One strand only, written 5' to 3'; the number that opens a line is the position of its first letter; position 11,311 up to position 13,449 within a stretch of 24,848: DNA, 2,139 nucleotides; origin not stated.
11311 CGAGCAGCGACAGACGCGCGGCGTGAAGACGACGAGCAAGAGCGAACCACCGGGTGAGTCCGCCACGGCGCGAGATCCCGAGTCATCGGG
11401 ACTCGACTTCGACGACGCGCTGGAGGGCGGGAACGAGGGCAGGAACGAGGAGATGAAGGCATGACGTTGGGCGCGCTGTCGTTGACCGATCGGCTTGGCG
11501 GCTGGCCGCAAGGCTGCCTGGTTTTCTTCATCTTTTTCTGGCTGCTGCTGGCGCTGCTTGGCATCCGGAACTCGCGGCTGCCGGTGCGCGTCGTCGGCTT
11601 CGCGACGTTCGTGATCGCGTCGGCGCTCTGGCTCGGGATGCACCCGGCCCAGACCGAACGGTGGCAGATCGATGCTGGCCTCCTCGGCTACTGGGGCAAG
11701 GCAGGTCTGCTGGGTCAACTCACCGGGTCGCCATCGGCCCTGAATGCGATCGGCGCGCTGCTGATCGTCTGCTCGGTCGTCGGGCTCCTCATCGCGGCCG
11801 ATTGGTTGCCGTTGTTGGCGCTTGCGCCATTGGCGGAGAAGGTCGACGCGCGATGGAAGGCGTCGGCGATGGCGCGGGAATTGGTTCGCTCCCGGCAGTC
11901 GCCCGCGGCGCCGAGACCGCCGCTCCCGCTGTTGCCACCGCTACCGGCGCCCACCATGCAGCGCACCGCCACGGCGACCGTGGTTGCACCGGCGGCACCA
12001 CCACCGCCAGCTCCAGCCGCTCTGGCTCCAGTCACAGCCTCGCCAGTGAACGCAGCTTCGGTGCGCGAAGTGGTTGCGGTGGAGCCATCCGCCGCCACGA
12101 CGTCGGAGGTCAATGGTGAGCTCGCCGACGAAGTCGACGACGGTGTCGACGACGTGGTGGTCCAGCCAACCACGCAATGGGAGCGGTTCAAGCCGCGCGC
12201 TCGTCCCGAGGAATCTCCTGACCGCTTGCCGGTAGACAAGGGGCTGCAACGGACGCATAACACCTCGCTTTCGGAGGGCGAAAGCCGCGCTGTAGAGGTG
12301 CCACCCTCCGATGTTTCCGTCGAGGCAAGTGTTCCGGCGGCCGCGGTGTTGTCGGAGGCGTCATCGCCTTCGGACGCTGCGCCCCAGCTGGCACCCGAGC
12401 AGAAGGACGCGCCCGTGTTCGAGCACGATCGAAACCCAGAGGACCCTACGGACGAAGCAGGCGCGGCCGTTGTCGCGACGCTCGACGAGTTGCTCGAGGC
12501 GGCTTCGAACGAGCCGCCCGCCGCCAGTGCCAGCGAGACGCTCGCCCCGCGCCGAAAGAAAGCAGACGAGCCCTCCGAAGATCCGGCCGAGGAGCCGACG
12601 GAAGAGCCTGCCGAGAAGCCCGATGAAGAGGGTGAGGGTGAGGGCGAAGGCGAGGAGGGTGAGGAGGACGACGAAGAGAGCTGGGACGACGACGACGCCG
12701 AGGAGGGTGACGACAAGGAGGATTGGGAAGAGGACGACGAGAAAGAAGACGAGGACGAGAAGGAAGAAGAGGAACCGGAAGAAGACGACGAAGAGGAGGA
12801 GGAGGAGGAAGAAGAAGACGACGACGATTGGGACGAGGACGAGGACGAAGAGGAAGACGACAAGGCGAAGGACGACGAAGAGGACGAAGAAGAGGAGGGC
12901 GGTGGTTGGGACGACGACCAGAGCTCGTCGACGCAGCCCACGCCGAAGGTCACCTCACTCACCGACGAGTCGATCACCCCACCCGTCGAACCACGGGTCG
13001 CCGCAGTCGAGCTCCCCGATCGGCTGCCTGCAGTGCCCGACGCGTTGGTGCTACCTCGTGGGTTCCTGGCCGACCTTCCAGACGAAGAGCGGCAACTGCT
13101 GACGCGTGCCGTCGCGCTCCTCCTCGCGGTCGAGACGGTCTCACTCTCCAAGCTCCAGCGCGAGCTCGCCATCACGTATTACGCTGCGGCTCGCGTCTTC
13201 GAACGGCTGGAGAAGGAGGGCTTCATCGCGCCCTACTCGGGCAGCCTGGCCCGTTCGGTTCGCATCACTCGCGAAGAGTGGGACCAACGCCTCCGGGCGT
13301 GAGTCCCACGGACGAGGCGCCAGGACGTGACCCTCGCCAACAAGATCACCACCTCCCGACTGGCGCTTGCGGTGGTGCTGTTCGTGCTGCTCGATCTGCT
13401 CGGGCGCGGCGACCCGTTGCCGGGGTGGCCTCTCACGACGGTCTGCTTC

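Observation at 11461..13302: Motor-less FtsK paralogue (TM anchor + gamma domain only) translationally coupled to a complete ftsK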

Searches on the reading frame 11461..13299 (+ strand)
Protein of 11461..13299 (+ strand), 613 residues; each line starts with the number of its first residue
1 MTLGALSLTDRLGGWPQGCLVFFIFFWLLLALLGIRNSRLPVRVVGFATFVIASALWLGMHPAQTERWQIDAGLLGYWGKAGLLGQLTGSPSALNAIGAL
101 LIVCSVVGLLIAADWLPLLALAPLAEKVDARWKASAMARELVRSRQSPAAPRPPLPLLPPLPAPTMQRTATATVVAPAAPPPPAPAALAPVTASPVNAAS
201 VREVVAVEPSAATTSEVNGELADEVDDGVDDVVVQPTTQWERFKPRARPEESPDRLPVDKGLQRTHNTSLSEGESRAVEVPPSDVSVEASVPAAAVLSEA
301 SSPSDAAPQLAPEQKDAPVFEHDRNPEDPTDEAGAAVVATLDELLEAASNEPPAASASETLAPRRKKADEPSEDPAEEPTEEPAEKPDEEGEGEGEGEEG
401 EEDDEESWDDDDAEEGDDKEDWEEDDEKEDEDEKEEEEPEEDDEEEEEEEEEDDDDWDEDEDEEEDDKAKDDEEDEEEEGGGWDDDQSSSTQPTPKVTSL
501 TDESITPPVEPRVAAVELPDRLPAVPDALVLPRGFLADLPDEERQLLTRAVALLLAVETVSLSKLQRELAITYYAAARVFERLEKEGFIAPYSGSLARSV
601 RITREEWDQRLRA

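Call 4: search_protein_families(library=pfam, proteins=[window:11461-13299:+], max_evalue=1)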
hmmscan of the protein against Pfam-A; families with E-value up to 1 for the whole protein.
window:11461-13299:+ (613 aa): 4 families
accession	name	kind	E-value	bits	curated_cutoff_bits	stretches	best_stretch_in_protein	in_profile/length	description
PF09397.16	FtsK_gamma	-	7.5e-13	48.4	30.6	1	542-602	2-62/63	Ftsk gamma domain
PF13491.11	FtsK_4TM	-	0.026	14.6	23.1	1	14-108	63-152/171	4TM region of DNA translocase FtsK/SpoIIIE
PF01047.28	MarR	-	0.18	12.1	24.6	1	558-589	16-47/59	MarR family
PF13886.12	TM7S3_TM198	-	0.18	11.9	29.2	1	21-113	2-90/199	TM7S3/TM198-like domain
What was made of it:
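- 13063..13299 (+): C-terminal FtsK gamma winged-helix domain (aa 535-613; Pfam match aa 542-602, nt 13084..13266), followed by an extra C-terminal helix at aa 604-612. Pfam 48.4 bits (call 4).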

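Call 6: search_protein_families(library=ncbifam, proteins=[window:11461-13299:+], max_evalue=0.1)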
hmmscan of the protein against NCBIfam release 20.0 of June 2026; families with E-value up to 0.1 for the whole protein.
window:11461-13299:+ (613 aa): 1 family
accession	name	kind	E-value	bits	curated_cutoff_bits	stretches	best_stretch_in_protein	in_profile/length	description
NF052588.1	RnaseEMycob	equivalog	0.027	12.2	1400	1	364-480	803-919/945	ribonuclease E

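Call 16: search_protein_families(library=pfam, alignment_id=A1, max_evalue=0.1)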
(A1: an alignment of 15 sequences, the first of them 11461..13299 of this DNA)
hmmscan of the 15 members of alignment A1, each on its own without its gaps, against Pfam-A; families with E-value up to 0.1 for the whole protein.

A. member 1, window:11461-13299:+ (613 aa): 2 families
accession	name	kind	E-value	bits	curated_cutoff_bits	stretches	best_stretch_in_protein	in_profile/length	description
PF09397.16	FtsK_gamma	-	7.5e-13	48.4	30.6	1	542-602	2-62/63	Ftsk gamma domain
PF13491.11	FtsK_4TM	-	0.026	14.6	23.1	1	14-108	63-152/171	4TM region of DNA translocase FtsK/SpoIIIE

B. families by the number of members that match (of 15 scanned): 5 families
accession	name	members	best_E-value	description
PF09397.16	FtsK_gamma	15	3e-16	Ftsk gamma domain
PF13491.11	FtsK_4TM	3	1.1e-05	4TM region of DNA translocase FtsK/SpoIIIE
PF09073.15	BUD22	2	0.0018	BUD22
PF01047.28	MarR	2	0.0085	MarR family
PF12802.13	MarR_2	2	0.032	MarR family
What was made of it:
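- Winged helices are generic DNA binders; weak MarR hits overlap gamma (calls 4, 16).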

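Call 27: search_protein_representatives(alignment_id=A2)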
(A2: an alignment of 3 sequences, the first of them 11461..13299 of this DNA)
Query: 3 sequences, 233 profile positions. Proteins with E-value up to 0.001 (for the whole library): 1021; up to 1e-10: 30; up to 1e-30: 10. The best 150 are listed.
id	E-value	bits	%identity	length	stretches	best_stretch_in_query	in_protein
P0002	5.5e-153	523.4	-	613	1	1-233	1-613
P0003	2.5e-79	282.4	-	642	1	1-232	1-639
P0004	5.1e-78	278.1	-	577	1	1-233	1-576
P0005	2.8e-76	272.4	-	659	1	7-232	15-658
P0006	8.5e-75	267.6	-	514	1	1-233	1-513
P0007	2.3e-73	262.9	-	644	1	1-233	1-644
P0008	1.9e-60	220.6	-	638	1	13-228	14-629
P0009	2.1e-59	217.2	-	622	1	13-230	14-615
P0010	1.9e-39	151.9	-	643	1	10-232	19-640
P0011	1.0e-32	129.8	-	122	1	1-123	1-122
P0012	1.2e-30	123.1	-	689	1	11-230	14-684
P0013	2.3e-28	115.6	-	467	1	3-230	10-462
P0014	2.7e-19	86.0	-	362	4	153-229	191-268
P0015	2.2e-17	79.7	-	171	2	164-229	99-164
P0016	7.5e-16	74.7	-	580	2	162-229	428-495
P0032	1.4e-10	57.4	-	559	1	41-228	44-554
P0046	2.4e-09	53.4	-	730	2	164-230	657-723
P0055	9.2e-09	51.5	-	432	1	21-232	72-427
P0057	1.6e-08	50.6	-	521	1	41-229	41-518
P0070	7.0e-08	48.6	-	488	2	162-227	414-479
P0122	7.3e-07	45.2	-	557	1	157-226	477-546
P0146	1.6e-06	44.1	-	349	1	160-231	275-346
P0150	1.7e-06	44.0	-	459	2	163-231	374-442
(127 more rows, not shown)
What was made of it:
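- Twelve or more 50%-identity clusters of full-length orthologues (call 27).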

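Call 29: list_cluster_members(proteins=[P0003, P0010, P0012, P0032, P0046, P0057, P0070, P0055, P0015, P0014])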
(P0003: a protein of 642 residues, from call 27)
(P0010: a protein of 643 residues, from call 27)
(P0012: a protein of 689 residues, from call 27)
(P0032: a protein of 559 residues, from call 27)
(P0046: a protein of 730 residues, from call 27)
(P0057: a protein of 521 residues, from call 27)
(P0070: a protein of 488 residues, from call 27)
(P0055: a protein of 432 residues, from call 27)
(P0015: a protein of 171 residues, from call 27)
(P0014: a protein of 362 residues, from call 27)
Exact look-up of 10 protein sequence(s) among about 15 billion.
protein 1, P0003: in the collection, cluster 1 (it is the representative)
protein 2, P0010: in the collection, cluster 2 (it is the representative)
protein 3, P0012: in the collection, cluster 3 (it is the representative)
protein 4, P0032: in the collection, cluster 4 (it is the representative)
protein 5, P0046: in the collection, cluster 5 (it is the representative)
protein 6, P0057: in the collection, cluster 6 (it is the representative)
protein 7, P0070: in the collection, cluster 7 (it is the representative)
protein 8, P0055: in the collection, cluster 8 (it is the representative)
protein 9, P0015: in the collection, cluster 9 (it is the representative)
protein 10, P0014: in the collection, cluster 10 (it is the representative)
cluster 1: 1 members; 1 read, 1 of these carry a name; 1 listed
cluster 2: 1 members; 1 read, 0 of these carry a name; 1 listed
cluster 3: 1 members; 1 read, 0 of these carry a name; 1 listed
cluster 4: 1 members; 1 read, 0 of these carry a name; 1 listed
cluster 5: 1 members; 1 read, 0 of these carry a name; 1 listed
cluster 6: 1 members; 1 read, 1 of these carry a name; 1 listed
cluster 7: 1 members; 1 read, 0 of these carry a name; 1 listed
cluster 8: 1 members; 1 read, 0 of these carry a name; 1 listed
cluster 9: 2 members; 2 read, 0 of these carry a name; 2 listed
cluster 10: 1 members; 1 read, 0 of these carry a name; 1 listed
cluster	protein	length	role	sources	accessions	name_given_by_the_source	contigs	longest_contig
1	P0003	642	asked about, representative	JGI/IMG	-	hypothetical protein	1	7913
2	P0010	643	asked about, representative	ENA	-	-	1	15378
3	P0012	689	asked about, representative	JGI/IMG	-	-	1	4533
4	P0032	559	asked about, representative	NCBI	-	-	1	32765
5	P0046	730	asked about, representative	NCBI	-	-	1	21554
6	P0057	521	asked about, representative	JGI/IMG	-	Ftsk gamma domain/4TM region of DNA translocase FtsK/SpoIIIE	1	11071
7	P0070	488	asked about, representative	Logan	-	-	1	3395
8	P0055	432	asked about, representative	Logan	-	-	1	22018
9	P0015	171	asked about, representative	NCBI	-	-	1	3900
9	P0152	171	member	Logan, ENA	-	-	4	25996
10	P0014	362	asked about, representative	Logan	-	-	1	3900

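Call 31: find_encoding_contigs(protein=P0032, flank=6000, max_places=2)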
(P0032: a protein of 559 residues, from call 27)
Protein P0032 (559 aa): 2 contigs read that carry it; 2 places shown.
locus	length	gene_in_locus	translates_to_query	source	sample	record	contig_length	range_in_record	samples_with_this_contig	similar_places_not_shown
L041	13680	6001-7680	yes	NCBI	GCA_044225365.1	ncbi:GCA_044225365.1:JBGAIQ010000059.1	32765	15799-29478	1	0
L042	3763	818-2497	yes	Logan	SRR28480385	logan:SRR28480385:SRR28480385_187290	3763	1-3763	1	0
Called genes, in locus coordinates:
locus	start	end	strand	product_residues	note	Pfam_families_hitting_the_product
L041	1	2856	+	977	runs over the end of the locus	PF00069:Pkinase, PF01636:APH, PF07714:PK_Tyr_Ser-Thr, PF00069:Pkinase, PF17667:Pkinase_fungal (weak), PF13424:TPR_12 (faint), PF07719:TPR_2 (faint), PF13181:TPR_8 (faint)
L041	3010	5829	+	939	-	PF13491:FtsK_4TM, PF17854:FtsK_alpha, PF01580:FtsK_SpoIIIE, PF09397:FtsK_gamma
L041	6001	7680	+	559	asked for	PF13491:FtsK_4TM, PF09397:FtsK_gamma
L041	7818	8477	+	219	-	PF07638:Sigma70_ECF, PF08281:Sigma70_r4_2 (weak)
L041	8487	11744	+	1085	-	PF00069:Pkinase, PF07714:PK_Tyr_Ser-Thr, PF13424:TPR_12, PF13374:TPR_10, PF13424:TPR_12, PF13374:TPR_10, PF13424:TPR_12, PF24885:TPR_NPHP3, +13 more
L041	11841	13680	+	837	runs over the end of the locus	PF01839:FG-GAP (faint), PF13517:FG-GAP_3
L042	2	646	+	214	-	?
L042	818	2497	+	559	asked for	PF13491:FtsK_4TM, PF09397:FtsK_gamma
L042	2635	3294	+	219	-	PF07638:Sigma70_ECF, PF08281:Sigma70_r4_2 (weak)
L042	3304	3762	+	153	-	?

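Call 32: find_encoding_contigs(protein=P0046, flank=6000, max_places=2)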
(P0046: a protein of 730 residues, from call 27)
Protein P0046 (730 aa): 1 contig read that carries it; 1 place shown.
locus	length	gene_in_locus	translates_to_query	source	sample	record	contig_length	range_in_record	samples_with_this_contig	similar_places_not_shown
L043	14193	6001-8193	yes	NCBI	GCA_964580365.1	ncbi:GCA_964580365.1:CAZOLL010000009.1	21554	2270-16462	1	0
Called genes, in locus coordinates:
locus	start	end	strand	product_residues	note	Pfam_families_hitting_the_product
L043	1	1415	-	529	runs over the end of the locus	PF13231:PMT_2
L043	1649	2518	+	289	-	PF01978:TrmB, PF11495:TrmB_EBD_N (weak)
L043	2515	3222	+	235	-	PF02517:Rce1-like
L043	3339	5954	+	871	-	PF13491:FtsK_4TM, PF17854:FtsK_alpha, PF01580:FtsK_SpoIIIE, PF09397:FtsK_gamma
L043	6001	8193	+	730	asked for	PF09397:FtsK_gamma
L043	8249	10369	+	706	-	PF13646:HEAT_2 (weak)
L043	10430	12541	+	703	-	PF02629:CoA_binding, PF13380:CoA_binding_2, PF13607:Succ_CoA_lig, PF19045:Ligase_CoA_2, PF13549:ATP-grasp_5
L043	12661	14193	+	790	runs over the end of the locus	PF13442:Cytochrome_CBB3 (faint), PF07635:PSCyt1, PF07583:PSCyt2, PF07587:PSD1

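Call 33: find_encoding_contigs(protein=P0057, flank=6000, max_places=1)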
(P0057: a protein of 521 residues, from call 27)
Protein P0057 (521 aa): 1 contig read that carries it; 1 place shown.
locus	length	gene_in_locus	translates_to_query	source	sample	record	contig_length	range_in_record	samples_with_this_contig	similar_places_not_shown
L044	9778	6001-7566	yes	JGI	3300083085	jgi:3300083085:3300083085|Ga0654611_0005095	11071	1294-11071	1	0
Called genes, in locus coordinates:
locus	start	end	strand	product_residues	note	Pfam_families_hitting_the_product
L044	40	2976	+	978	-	PF13424:TPR_12 (faint), PF03109:ABC1 (faint), PF00069:Pkinase, PF01636:APH, PF07714:PK_Tyr_Ser-Thr, PF07719:TPR_2 (faint)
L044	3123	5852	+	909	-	PF13491:FtsK_4TM, PF17854:FtsK_alpha, PF01580:FtsK_SpoIIIE, PF09397:FtsK_gamma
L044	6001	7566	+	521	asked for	PF13491:FtsK_4TM, PF09397:FtsK_gamma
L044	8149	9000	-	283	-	PF02621:VitK2_biosynth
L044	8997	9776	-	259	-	?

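Call 34: find_encoding_contigs(protein=P0055, flank=6000, max_places=1)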
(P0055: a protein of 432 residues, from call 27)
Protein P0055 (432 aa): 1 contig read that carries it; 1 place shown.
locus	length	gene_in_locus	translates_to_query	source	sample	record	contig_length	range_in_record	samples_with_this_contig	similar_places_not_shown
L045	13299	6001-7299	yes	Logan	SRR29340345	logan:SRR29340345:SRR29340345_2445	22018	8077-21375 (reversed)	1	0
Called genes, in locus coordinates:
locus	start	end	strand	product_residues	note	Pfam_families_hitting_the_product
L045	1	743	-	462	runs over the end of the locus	?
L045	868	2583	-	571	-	PF02321:OEP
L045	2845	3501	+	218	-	PF04127:DFP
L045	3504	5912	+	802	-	PF13491:FtsK_4TM, PF17854:FtsK_alpha, PF01580:FtsK_SpoIIIE, PF09397:FtsK_gamma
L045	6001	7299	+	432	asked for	PF09397:FtsK_gamma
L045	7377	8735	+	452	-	PF00919:UPF0004, PF04055:Radical_SAM, PF18693:TRAM_2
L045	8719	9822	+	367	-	PF07228:SpoIIE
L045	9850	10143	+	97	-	PF03819:MazG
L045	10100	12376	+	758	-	PF17764:PriA_3primeBD, PF00270:DEAD, PF04851:ResIII, PF18319:Zn_ribbon_PriA, PF00271:Helicase_C, PF18074:PriA_C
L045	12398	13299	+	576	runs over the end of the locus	PF02401:LYTB, PF01040:UbiA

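Call 35: find_encoding_contigs(protein=P0152, flank=6000, max_places=2)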
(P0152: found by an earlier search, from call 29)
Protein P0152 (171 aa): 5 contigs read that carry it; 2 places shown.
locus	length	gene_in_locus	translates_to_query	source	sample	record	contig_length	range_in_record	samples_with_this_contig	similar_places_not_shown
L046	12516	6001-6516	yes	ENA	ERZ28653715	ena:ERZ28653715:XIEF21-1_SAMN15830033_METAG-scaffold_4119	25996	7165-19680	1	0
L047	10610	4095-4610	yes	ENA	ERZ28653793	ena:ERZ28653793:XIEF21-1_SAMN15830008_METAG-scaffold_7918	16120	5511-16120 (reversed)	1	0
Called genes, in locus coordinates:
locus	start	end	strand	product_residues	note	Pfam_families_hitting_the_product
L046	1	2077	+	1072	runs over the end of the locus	PF00270:DEAD (weak), PF04851:ResIII (weak), PF00271:Helicase_C (weak)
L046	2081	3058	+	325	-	PF01661:Macro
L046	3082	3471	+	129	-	-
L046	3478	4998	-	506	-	PF00239:Resolvase, PF07508:Recombinase, PF13408:Zn_ribbon_recom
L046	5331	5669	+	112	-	-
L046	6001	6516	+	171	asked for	PF09397:FtsK_gamma, PF01047:MarR (faint), PF01978:TrmB (faint), PF12802:MarR_2 (faint), PF09397:FtsK_gamma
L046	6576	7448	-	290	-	PF00701:DHDPS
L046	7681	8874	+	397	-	PF07221:GlcNAc_2-epim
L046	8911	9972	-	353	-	PF13088:BNR_2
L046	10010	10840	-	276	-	PF09297:Zn_ribbon_NUD, PF00293:NUDIX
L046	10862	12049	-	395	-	PF02441:Flavoprotein, PF04127:DFP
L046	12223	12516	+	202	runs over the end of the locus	PF12822:ECF_trnsprt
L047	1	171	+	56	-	?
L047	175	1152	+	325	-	PF01661:Macro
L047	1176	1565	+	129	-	-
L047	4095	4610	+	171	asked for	PF09397:FtsK_gamma, PF01047:MarR (faint), PF01978:TrmB (faint), PF12802:MarR_2 (faint), PF09397:FtsK_gamma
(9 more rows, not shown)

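Call 55: predict_structure(alignment_id=A4)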
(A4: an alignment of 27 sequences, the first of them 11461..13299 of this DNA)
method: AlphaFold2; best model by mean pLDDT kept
length: 613 residues; sequences in the alignment: 27
mean_pLDDT: 60.0   pTM: 0.38
mean pLDDT of the five models: 60.0, 59.9, 58.5, 56.8, 55.1
residues with pLDDT >= 90: 167; 70-90: 54; 50-70: 54; < 50: 338
segments of 3 or more residues with pLDDT < 50: 1-3, 166-168, 170-176, 187-190, 192-208, 210-244, 246-248, 253-279, 282-284, 286-302, 304-351, 353-370, 372-374, 384-386, 388-524
pLDDT, mean of each block of 10 residues (from residue 1): 56 89 93 88 95 95 93 91 89 93 95 82 87 94 78 62 51 45 50 42 43 40 41 41 47 45 38 41 46 41 45 40 40 39 38 37 37 48 46 40 38 39 39 36 36 37 39 38 39 39 35 38 52 84 93 95 97 97 96 94 93 84
secondary structure, 60 per line:
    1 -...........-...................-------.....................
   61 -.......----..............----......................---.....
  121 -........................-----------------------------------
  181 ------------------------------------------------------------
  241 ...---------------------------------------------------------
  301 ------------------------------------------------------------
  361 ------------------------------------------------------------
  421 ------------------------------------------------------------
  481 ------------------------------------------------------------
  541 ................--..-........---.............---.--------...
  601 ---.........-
elements in order (helices of 4 or more, strands of 3 or more residues): H2-12 H14-32 H40-60 H62-68 H73-86 H91-112 H116-120 H122-145 H541-556 H562-569 H573-585 E598-600 H604-612
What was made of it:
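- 11896..13062 (+): Disordered acidic linker (aa 146-534), net charge -100, with no motor remnant. AF2 pLDDT below 50 across about aa 166-524 (call 55).
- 13063..13299 (+): AF2 pLDDT 84-97 (call 55).
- On FtsK/SpoIIIE DNA translocases (PF01580 family): The region between the end domains is predicted disordered (call 55).
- AF2 gives a confident N-domain and gamma with a disordered middle (call 55). Confident AF2 folds at both ends (call 55).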

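Call 58: fold_search(model_id=the predicted structure, library=pdb)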
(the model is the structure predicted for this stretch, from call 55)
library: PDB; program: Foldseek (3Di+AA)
matches with E <= 10: 1622; with E <= 0.001: 0
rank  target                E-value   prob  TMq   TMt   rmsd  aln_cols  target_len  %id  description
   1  9mug                  3.4e-03  1.00  0.10  0.40   2.5        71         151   28  Structure of Schistosoma mansoni Hop1 chromatin binding region (released 2025-08-13)
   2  2j5p_MODEL_1_A        8.0e-03  1.00  0.09  0.75   1.4        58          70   29  E. coli FtsK gamma domain (released 2006-10-04)
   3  2j5o_MODEL_1_A        2.9e-02  1.00  0.09  0.72   1.4        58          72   33  Pseudomonas aeruginosa FtsK gamma domain (released 2006-10-04)
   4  9myp_A                2.9e-02  1.00  0.11  0.37   6.3        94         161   21  Structure of Patiria miniata Hop1 chromatin binding region (released 2025-08-13)
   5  3r4k_A                3.8e-02  1.00  0.08  0.18   2.9        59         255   19  Crystal structure of a putative ICLR transcriptional regulator (TM1040_3717) from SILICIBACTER SP. TM1040 at 2.46 A re (released 2011-04-13)
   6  2ve8_A                4.1e-02  1.00  0.09  0.80   1.2        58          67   33  Xray structure of FtsK gamma domain (P. aeruginosa) (released 2008-09-09)
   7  2ve8_B                4.5e-02  1.00  0.09  0.82   1.2        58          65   33  Xray structure of FtsK gamma domain (P. aeruginosa) (released 2008-09-09)
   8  2lnb_MODEL_1_A        4.8e-02  1.00  0.10  0.65   4.8        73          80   20  Solution NMR structure of N-terminal domain (6-74) of human ZBP1 protein, Northeast Structural Genomics Consor (released 2012-01-18)
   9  5h3r_B                5.1e-02  0.99  0.10  0.34   4.4        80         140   15  Crystal Structure of mutant MarR C80S from E.coli complexed with operator DNA (released 2017-08-02)
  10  5k5q_B                5.4e-02  0.99  0.10  0.51   4.0        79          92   15  Structure of AspA-DNA complex: novel centromere bindng protein-centromere complex (released 2016-06-01)
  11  2ve8_D                5.7e-02  1.00  0.09  0.79   1.1        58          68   33  Xray structure of FtsK gamma domain (P. aeruginosa) (released 2008-09-09)
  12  4r1h_B                6.0e-02  1.00  0.10  0.46   4.2        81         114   15  GntR family transcriptional regulator from Listeria monocytogenes (released 2014-08-20)
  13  2ve9_A                6.4e-02  1.00  0.09  0.85   1.2        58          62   33  Xray structure of KOPS bound gamma domain of FtsK (P. aeruginosa) (released 2008-09-09)
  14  2ve8_C                6.7e-02  1.00  0.09  0.80   1.6        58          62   33  Xray structure of FtsK gamma domain (P. aeruginosa) (released 2008-09-09)
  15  8r57_Z                6.7e-02  1.00  0.09  0.60   3.4        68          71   19  CryoEM structure of wheat 40S ribosomal subunit, head domain (released 2023-12-27)
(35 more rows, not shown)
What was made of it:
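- On FtsK/SpoIIIE DNA translocases (PF01580 family): Foldseek rmsd 1.1-1.4 Å to 2VE8, 2VE9 and 2J5P (call 58).
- Gamma superposes on solved FtsK gamma at 1.1-1.4 Å (call 58).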

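Call 60: find_encoding_contigs(protein=P0150, flank=5000, max_places=1)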
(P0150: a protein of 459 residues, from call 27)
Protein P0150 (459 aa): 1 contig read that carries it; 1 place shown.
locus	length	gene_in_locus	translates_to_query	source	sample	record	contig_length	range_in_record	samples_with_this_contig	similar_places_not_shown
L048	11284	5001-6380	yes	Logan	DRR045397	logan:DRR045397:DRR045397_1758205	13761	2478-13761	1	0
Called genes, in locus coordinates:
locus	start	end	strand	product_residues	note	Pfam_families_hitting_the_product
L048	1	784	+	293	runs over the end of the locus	PF03755:YicC-like_N, PF08340:YicC-like_C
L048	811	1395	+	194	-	PF00625:Guanylate_kin, PF13238:AAA_18 (weak), PF13671:AAA_33 (weak)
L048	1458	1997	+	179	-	PF02441:Flavoprotein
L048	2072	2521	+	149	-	PF00692:dUTPase, PF22769:DCD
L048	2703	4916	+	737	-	PF13491:FtsK_4TM, PF17854:FtsK_alpha, PF01580:FtsK_SpoIIIE, PF09397:FtsK_gamma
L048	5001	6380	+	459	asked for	PF13491:FtsK_4TM (weak), PF09397:FtsK_gamma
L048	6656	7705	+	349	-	PF04055:Radical_SAM, PF18693:TRAM_2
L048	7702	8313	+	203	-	PF01066:CDP-OH_P_transf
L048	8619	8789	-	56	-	-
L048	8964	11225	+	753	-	PF00672:HAMP, PF07228:SpoIIE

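Call 61: find_encoding_contigs(protein=P0122, flank=5000, max_places=1)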
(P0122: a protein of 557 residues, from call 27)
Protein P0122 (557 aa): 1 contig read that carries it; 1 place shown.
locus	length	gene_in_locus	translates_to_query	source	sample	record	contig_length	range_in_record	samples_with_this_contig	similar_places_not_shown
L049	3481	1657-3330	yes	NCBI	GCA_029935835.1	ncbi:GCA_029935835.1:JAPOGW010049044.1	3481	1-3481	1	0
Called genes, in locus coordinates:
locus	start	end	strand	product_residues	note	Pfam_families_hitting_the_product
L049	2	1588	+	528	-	?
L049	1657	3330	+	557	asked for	PF09397:FtsK_gamma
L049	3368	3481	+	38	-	?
